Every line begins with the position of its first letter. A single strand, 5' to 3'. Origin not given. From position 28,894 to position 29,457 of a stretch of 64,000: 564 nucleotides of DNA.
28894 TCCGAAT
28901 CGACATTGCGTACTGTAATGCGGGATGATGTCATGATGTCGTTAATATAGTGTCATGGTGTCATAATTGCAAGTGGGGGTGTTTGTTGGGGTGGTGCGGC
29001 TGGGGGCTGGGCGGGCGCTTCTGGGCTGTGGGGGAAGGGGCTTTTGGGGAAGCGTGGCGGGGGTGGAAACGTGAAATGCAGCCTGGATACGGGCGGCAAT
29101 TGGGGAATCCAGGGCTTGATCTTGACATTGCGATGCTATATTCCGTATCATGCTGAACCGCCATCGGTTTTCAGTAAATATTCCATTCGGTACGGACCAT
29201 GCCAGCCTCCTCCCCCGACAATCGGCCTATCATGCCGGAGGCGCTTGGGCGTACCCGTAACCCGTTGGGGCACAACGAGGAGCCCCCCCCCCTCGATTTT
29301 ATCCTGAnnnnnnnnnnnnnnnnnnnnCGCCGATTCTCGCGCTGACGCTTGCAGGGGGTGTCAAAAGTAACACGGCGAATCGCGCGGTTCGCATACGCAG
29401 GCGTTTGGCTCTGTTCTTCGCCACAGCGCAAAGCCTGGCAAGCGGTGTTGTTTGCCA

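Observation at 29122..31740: The same promoter plus ~320-nt conserved leader is wired to two unrelated cargos and brackets the GmrSD gene as a 2264-bp direct repeat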

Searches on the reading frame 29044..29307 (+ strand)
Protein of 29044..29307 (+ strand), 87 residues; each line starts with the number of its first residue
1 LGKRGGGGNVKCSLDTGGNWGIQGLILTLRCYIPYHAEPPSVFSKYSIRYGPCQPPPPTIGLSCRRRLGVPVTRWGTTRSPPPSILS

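Call 51: search_protein_families(library=pfam, proteins=[L013:11387-11866:+, L013:12124-12795:+, L014:10635-12143:+, L014:12196-12720:+], max_evalue=0.01)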
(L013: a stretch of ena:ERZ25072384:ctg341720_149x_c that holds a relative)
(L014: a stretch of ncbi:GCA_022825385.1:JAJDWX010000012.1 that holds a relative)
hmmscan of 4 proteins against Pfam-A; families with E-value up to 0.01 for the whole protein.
L013:11387-11866:+ (159 aa): 0 families

L013:12124-12795:+ (223 aa): 1 family
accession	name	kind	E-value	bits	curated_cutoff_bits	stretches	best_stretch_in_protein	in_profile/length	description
PF13428.12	TPR_14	-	0.0035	18.3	23.5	0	32-71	2-41/44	Tetratricopeptide repeat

L014:10635-12143:+ (502 aa): 0 families

L014:12196-12720:+ (174 aa): 0 families

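Call 52: search_protein_families(library=padloc, proteins=[L013:11387-11866:+, L013:12124-12795:+, L014:10635-12143:+, L014:12196-12720:+], max_evalue=0.01)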
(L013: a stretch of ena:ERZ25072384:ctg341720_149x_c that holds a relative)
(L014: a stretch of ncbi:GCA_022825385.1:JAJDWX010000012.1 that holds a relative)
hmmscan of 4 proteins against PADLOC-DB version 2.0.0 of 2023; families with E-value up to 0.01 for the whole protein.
L013:11387-11866:+ (159 aa): 1 family
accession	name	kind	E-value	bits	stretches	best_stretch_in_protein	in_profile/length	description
PDLC04344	PDC-M03A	-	0.007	13.8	1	58-112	207-261/305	-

L013:12124-12795:+ (223 aa): 0 families

L014:10635-12143:+ (502 aa): 0 families

L014:12196-12720:+ (174 aa): 1 family
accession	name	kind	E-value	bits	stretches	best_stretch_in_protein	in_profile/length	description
PDLC04921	PDC-S14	-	2.5e-05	21.7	1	34-89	38-91/280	-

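Call 63: search_protein_families(library=ncbifam, proteins=[L004:5472-6473:-, L004:2790-5129:+, L014:10635-12143:+], max_evalue=0.001)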
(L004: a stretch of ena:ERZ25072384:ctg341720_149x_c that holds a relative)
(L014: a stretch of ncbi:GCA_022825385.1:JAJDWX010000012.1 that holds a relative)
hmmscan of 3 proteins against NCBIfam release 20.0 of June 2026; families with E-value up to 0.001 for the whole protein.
L004:5472-6473:- (333 aa): 2 families
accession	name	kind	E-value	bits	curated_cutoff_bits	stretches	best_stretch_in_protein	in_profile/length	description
TIGR02224.1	recomb_XerC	equivalog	8.8e-05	22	335.15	0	35-299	9-258/295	tyrosine recombinase XerC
NF040815.2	recomb_XerA_Arch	equivalog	0.00014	21.5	220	0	76-302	3-238/263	site-specific tyrosine recombinase/integron integrase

L004:2790-5129:+ (779 aa): 5 families
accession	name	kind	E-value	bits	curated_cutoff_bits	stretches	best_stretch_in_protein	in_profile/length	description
NF038112.1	myxo_dep_M36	subfamily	1.3e-39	135.3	1500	3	58-374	1219-1513/1604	myxosortase-dependent M36 family metallopeptidase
TIGR04183.1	Por_Secre_tail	domain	3.1e-10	39.9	23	1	701-775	2-69/72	T9SS type A sorting domain-containing protein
NF038113.1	T9SSA_dep_M36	equivalog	4.5e-07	28.4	885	1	670-775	769-866/869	T9SS-dependent M36 family metallopeptidase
NF052323.1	T9SSA_dep_M6i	equivalog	8.9e-07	27.2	600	1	699-766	959-1026/1043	T9SS-dependent M6-like inactivated metalloprotease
NF041895.1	choice_anch_V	domain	4.5e-06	26.8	42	0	390-489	34-134/150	choice-of-anchor V domain-containing protein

L014:10635-12143:+ (502 aa): 0 families
